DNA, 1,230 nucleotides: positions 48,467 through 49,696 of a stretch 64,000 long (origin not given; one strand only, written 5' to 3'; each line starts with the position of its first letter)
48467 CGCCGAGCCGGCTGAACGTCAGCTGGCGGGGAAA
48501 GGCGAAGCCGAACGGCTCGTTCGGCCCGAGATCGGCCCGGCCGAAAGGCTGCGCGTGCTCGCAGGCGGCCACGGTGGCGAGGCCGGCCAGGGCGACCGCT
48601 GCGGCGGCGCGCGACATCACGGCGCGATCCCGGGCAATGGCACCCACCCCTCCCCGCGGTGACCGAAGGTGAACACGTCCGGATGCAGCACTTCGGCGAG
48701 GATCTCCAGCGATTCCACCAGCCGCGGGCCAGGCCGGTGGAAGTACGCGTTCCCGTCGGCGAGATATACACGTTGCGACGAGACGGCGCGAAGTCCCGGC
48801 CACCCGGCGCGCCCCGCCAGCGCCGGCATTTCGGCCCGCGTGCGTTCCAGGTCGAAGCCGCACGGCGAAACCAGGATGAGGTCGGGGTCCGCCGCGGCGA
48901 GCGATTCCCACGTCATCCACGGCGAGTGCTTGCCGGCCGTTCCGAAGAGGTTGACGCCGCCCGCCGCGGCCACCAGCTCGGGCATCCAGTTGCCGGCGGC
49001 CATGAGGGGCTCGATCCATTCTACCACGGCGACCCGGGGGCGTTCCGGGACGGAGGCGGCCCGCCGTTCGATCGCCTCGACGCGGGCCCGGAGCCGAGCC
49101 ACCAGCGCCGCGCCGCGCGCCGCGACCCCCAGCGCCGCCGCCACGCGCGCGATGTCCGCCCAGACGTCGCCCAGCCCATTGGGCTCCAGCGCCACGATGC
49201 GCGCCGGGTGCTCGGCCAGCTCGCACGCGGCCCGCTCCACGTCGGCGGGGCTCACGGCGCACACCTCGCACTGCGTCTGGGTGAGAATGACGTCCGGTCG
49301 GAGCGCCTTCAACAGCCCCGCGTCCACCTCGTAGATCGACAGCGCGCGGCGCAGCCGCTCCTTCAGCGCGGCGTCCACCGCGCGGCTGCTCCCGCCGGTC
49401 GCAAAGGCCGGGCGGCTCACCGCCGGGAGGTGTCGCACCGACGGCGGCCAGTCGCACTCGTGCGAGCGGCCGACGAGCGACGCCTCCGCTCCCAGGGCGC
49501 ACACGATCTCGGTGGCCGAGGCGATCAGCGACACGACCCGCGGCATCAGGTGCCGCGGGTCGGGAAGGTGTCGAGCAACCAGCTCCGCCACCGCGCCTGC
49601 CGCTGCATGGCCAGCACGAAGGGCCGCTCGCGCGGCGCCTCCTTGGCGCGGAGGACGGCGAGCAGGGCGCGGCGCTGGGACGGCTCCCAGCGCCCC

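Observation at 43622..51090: Translationally coupled operon: unknown 514-aa protein, signal-less BtuF-like protein, two paralogous lipoproteins, and a CarboxypepD_reg TonB-dependent receptor (then pyk and an MBL hydrolase)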

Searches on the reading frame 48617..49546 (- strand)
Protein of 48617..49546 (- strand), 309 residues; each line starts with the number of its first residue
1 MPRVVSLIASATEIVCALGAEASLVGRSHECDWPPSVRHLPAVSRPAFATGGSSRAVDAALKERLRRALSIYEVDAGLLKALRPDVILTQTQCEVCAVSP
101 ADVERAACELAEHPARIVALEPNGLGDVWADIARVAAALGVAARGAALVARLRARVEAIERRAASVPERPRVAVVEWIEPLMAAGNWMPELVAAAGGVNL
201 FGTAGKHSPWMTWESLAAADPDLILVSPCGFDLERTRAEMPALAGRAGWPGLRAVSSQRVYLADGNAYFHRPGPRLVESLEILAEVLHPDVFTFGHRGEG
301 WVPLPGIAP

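Call 12: search_protein_families(library=pfam, proteins=[window:48617-49546:-], max_evalue=0.01)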
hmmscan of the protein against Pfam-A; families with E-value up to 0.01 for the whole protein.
window:48617-49546:- (309 aa): 1 family
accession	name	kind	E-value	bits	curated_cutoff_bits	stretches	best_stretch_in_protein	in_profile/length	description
PF01497.23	Peripla_BP_2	-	8.2e-21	74.9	27.5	1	4-265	1-233/235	Periplasmic binding protein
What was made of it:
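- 48617..49546 (-): Signal-less (cytoplasmic) BtuF-like protein, 309 aa. Conserved His29, Cys31, Asp32, Cys93-x-x-Cys96 and Cys229. Peripla_BP_2 8e-21 (call 12).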

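Call 13: search_protein_families(library=ncbifam, proteins=[window:48617-49546:-], max_evalue=0.01)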
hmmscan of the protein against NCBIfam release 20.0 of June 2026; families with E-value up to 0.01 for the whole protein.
window:48617-49546:- (309 aa): 6 families
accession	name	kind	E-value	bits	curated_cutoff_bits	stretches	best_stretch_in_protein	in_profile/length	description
TIGR04281.1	peripla_PGF_1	equivalog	6.1e-12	45.3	325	1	127-292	116-269/330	PGF-CTERM-anchored ABC transporter substrate-binding protein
TIGR03868.1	F420-O_ABCperi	hypoth_equivalog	2.1e-08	33.7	392.4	1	3-267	19-266/287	putative F420-0 ABC transporter substrate-binding protein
TIGR03659.1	IsdE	equivalog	7.7e-05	22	298.65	1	125-285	127-289/292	heme ABC transporter substrate-binding protein IsdE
NF002894.0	PRK03379.1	equivalog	0.00016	20.9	234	0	97-227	84-215/266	vitamin B12 ABC transporter substrate-binding protein BtuF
NF052484.1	sider_BP_EitA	equivalog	0.0005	19.3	640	1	128-228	157-262/328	siderophore ABC transporter substrate-binding protein EitA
NF038402.1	TroA_like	subfamily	0.0008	19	30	0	3-227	1-186/219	helical backbone metal receptor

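Call 29: search_solved_structures(query=window:48617-49546:-, max_evalue=0.001)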
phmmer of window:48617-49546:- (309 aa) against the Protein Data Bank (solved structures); distinct sequences matched with E-value up to 0.001: 9.
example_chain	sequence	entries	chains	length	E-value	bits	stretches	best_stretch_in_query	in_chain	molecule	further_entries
2r7a_A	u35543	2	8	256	1e-09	41.5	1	109-289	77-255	Bacterial heme binding protein | Periplasmic HEME binding protein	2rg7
5gj3_A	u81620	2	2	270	5.8e-09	39.1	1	111-281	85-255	Periplasmic binding protein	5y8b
5ysc_A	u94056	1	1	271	5e-06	29.4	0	174-283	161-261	Vitamin B12-binding protein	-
4ovk_A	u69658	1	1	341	3.8e-05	26.5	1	116-293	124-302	Periplasmic binding protein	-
3md9_A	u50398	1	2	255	6.4e-05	25.8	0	78-245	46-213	Hemin-binding periplasmic protein hmuT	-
3nu1_A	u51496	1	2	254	6.6e-05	25.8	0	76-245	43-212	Hemin-binding periplasmic protein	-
5b58_T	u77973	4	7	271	0.00016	24.5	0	77-264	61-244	Putative hemin transport system, substrate-binding protein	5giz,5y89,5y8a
4m7o_A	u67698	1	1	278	0.00018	24.3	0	212-285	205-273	Iron-binding protein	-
4n01_A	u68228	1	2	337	0.00091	22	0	129-288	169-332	Periplasmic binding protein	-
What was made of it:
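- By single-sequence search the closest solved relatives are haem binders (ShuT 1e-9, RhuT 6e-9; call 29).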

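Call 41: find_homologous_proteins(query=window:48617-49546:-)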
Query window:48617-49546:- (309 aa): 7998 proteins with E <= 0.001 among 8000 candidates; the best 120 are listed.
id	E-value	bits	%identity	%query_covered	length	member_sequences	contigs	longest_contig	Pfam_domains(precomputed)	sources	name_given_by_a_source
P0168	9.3e-198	674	100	100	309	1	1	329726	PF01497.24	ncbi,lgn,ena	-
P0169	4.5e-166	570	86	99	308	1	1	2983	PF01497.24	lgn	-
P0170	4.3e-163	560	85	98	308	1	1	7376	PF01497.24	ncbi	-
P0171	6.7e-163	560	84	98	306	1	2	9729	PF01497.24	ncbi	-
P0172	1.1e-160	552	85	97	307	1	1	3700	PF01497.24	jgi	jgi:iron complex transport system substrate-binding protein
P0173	2.9e-158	544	81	98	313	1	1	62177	PF01497.24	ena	-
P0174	7.4e-158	543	83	98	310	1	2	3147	PF01497.24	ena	-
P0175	3.9e-157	541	82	98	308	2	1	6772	PF01497.24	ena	-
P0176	1.0e-154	533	79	99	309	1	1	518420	PF01497.24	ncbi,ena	-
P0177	2.1e-152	525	79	98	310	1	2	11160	PF01497.24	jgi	jgi:iron complex transport system substrate-binding protein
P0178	3.5e-152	524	79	98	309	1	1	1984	PF01497.24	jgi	jgi:iron complex transport system substrate-binding protein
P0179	1.0e-150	520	79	98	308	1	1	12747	PF01497.24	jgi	jgi:iron complex transport system substrate-binding protein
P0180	1.2e-150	519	79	97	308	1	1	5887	PF01497.24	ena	-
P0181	3.3e-150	518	78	98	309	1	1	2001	PF01497.24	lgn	-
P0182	5.7e-150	517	78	98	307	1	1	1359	PF01497.24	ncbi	-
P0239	3.5e-140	485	76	94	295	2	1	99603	PF01497.24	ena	-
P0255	1.2e-134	467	68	99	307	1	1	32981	PF01497.24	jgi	jgi:iron complex transport system substrate-binding protein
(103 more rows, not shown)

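Call 63: search_protein_representatives(protein=window:48617-49546:-)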
Query: 309 residues. Proteins with E-value up to 0.001 (for the whole library): 13494; up to 1e-10: 6254; up to 1e-30: 1325. The best 150 are listed.
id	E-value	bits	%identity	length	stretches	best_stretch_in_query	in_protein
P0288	8.7e-112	390.0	60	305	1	3-302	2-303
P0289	3.1e-100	352.0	78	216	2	195-306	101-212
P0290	1.6e-96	339.8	55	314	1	2-302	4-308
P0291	1.1e-92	327.2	56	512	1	1-305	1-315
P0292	4.7e-92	325.2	54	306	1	1-302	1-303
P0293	6.7e-91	321.4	51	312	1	2-303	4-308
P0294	3.0e-87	309.4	49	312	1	3-291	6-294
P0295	3.5e-87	309.2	49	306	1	2-303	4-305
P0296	3.8e-86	305.7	53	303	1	2-303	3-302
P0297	6.3e-86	305.0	54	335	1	3-301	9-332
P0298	7.1e-85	301.6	50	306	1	3-301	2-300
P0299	1.2e-84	300.8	52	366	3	163-301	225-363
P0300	3.8e-84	299.2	49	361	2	112-302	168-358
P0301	6.3e-83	295.2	48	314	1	3-302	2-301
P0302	7.1e-83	295.0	52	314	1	1-291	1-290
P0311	8.1e-80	285.0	42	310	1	3-302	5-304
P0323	5.7e-78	278.9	43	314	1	4-303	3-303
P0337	5.2e-75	269.2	40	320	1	3-302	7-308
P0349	6.9e-74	265.5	40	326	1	3-302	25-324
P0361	2.9e-71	256.9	39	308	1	3-302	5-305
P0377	7.2e-69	249.0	39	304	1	3-294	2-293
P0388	8.3e-68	245.5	39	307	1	3-306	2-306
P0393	2.0e-67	244.3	41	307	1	1-304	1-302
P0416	1.2e-65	238.4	38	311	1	3-304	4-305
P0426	4.2e-65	236.6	36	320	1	3-306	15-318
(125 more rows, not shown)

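Call 64: list_cluster_members(proteins=[P0311, P0337, P0361, P0388, P0416, P0426, P0377, P0349, P0323, P0393])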
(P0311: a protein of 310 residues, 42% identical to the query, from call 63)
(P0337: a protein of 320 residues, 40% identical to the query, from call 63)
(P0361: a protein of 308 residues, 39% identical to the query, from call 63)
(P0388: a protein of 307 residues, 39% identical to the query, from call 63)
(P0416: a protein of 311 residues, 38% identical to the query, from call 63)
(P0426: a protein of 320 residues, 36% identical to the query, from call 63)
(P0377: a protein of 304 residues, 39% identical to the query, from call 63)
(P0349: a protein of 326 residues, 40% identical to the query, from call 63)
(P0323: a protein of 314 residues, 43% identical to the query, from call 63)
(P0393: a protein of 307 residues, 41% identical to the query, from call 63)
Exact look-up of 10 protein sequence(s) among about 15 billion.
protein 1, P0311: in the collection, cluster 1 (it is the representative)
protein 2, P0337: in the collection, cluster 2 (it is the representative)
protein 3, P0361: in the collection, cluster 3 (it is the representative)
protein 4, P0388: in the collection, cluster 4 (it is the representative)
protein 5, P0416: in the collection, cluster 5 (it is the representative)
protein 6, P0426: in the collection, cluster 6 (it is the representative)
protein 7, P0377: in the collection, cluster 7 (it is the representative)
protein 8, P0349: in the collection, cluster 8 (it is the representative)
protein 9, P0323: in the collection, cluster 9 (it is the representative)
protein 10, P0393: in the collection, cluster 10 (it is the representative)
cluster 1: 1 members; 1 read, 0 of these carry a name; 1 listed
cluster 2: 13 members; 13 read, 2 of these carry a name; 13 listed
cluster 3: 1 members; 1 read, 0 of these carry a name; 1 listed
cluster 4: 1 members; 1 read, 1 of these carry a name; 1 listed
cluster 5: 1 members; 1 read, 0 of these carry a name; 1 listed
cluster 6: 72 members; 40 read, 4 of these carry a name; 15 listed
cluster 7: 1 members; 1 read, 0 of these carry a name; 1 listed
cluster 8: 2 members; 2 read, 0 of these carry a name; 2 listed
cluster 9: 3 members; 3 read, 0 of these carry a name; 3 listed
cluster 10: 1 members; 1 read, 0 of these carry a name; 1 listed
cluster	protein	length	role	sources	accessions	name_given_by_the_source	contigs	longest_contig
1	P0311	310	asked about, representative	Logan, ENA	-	-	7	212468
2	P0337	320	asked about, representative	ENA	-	-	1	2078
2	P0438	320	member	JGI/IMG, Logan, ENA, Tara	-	strand:- start:2790 stop:3752 length:963 start_codon:yes stop_codon:yes gene_type:complete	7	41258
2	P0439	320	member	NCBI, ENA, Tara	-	strand:- start:2502 stop:3464 length:963 start_codon:yes stop_codon:yes gene_type:complete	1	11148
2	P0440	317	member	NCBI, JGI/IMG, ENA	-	-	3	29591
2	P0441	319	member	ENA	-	-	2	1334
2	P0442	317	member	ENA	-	-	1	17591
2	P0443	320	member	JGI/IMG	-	-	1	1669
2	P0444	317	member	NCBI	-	-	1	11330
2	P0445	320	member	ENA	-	-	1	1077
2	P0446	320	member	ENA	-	-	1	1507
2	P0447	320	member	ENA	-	-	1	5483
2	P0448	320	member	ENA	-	-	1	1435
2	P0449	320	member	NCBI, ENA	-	-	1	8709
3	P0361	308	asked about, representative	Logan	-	-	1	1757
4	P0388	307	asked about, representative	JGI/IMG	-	iron complex transport system substrate-binding protein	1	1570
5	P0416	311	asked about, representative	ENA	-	-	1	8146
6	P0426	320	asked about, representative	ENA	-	-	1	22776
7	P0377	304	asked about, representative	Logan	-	-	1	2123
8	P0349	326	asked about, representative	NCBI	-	-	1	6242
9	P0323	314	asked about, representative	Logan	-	-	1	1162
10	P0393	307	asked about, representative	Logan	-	-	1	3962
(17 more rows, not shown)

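Call 70: find_related_loci(query=A5, collection=metagenome_contigs, flank=8000)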
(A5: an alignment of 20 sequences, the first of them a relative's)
Query A5 (314 aa) in metagenome_contigs; peptide patterns used: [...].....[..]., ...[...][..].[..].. (x = any residue, [..] = any of these).
600 stretches matched a pattern (row limit reached: there are more); 593 encode a relative of the query (tblastn E <= 1e-3); the best 80 are kept; 80 distinct loci.
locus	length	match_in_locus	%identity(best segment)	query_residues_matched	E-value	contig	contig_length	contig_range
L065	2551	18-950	84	1-311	0e+0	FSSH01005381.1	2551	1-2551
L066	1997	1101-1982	59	1-299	7e-124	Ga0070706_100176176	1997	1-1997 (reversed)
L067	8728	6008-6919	56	1-308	5e-116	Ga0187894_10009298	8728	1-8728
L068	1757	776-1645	58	5-299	3e-123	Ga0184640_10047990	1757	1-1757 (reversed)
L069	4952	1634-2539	56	5-310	7e-115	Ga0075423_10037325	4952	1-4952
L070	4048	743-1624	59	1-299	2e-115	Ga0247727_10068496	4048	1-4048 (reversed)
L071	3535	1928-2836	55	5-311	4e-116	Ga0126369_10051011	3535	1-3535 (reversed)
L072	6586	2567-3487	56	1-311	6e-113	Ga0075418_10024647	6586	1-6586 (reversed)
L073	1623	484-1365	56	1-299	4e-121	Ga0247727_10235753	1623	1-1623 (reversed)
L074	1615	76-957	56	1-299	1e-120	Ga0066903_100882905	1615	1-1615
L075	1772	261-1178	55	1-310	4e-120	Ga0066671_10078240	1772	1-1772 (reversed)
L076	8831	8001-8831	57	1-282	3e-109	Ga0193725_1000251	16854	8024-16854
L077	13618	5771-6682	52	1-308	7e-109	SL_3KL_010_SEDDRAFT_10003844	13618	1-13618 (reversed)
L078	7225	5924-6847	55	1-312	1e-108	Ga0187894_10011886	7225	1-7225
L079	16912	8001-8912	52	4-309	8e-109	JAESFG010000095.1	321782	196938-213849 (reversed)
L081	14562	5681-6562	54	1-299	5e-107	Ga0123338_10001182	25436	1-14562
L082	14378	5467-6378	54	5-313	3e-106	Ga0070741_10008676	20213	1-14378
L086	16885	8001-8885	53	5-304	3e-105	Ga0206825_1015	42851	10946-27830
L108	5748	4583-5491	49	5-311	7e-101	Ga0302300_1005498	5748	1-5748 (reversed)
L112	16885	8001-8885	53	5-304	3e-100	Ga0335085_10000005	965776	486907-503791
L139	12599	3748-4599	51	4-300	6e-95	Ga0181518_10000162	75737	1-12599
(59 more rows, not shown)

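Call 73: search_protein_families(library=pfam, proteins=[L086:7204-7950:+, L082:4902-5447:+, L082:4267-4905:+, L078:2540-3400:+, L078:1527-2543:+, L069:2555-2941:+, L078:3535-5919:+, L112:5541-7565:+, L108:3800-4477:-, L139:5719-6600:+], max_evalue=0.001)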
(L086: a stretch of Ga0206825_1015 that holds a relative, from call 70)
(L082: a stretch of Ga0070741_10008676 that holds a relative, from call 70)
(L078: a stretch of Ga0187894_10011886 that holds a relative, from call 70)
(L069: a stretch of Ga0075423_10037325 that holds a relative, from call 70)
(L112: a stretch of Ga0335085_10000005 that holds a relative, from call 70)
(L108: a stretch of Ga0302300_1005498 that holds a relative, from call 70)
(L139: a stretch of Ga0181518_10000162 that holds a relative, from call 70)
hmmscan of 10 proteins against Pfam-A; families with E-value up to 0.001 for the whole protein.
L086:7204-7950:+ (248 aa): 1 family
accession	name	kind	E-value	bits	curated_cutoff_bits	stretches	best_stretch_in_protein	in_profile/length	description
PF01902.24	Diphthami_syn_2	-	8.2e-37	127.3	23.2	1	7-205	2-198/219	Diphthamide synthase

L082:4902-5447:+ (181 aa): 1 family
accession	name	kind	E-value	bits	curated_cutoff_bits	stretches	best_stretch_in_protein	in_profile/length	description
PF20221.3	DUF6580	-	4.8e-47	160.6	27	1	14-170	9-158/162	Family of unknown function (DUF6580)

L082:4267-4905:+ (212 aa): 1 family
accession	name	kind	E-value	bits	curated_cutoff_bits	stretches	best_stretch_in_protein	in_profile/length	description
PF01923.23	Cob_adeno_trans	-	3.8e-58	196.8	24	1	15-187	1-171/171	Cobalamin adenosyltransferase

L078:2540-3400:+ (286 aa): 4 families
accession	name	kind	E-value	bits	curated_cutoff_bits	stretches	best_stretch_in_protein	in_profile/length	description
PF00005.33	ABC_tran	-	5.9e-32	111.6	25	1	46-192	3-136/137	ABC transporter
PF13304.12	AAA_21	-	1e-09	39.3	27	1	179-227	254-302/304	AAA domain, putative AbiEii toxin, Type IV TA system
PF02463.25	SMC_N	-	4.6e-05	23.4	40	0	87-235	113-208/220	RecF/RecN/SMC N terminal domain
PF13175.12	AAA_15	-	0.0002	21.5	32.1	0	181-223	327-369/374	AAA ATPase domain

L078:1527-2543:+ (338 aa): 1 family
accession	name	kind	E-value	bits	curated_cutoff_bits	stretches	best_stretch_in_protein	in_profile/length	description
PF01032.23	FecCD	-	1.6e-86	290.6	26.5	1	20-335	2-311/311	FecCD transport family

L069:2555-2941:+ (128 aa): 1 family
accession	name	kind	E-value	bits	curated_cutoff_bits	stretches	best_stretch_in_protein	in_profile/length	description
PF01042.26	Ribonuc_L-PSP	-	1.3e-32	112.7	27.3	1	13-126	6-120/121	Endoribonuclease L-PSP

L078:3535-5919:+ (794 aa): 3 families
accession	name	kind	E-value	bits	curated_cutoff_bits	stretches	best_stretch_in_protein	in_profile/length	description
PF00593.30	TonB_dep_Rec_b-barrel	-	4e-33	116.4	27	1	347-765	21-436/436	TonB dependent receptor-like, beta-barrel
PF07715.20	Plug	-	2.5e-21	76.6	23.9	1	184-287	4-107/107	TonB-dependent Receptor Plug Domain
PF13620.12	CarboxypepD_reg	-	6.5e-15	55.7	32.3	1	84-157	1-76/82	Carboxypeptidase regulatory-like domain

L112:5541-7565:+ (674 aa): 1 family
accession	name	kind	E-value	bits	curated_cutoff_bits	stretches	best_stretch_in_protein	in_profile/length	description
PF02321.23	OEP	-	1.2e-40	139.8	22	2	430-641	2-187/187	Outer membrane efflux protein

L108:3800-4477:- (225 aa): 0 families

L139:5719-6600:+ (293 aa): 7 families
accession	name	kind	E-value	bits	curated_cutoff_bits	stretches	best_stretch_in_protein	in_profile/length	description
PF01370.27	Epimerase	-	5.6e-28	98.4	20.9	1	3-207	1-227/240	NAD dependent epimerase/dehydratase family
PF04321.23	RmlD_sub_bind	-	6e-12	45.7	27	1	1-286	1-284/287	RmlD substrate binding domain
PF13460.12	NAD_binding_10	-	4.3e-11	43.4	27.2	1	7-106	1-98/184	NAD(P)H-binding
PF01073.25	3Beta_HSD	-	4.9e-11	42.6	22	1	5-205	2-229/280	3-beta hydroxysteroid dehydrogenase/isomerase family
PF16363.11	GDP_Man_Dehyd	-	1.3e-10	41.7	27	1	5-72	2-83/332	GDP-mannose 4,6 dehydratase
PF05368.20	NmrA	-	1.3e-08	35.2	27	1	3-93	5-97/298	NmrA-like family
PF02254.24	TrkA_N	-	0.00032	21.4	23.8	0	10-71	7-69/116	TrkA-N domain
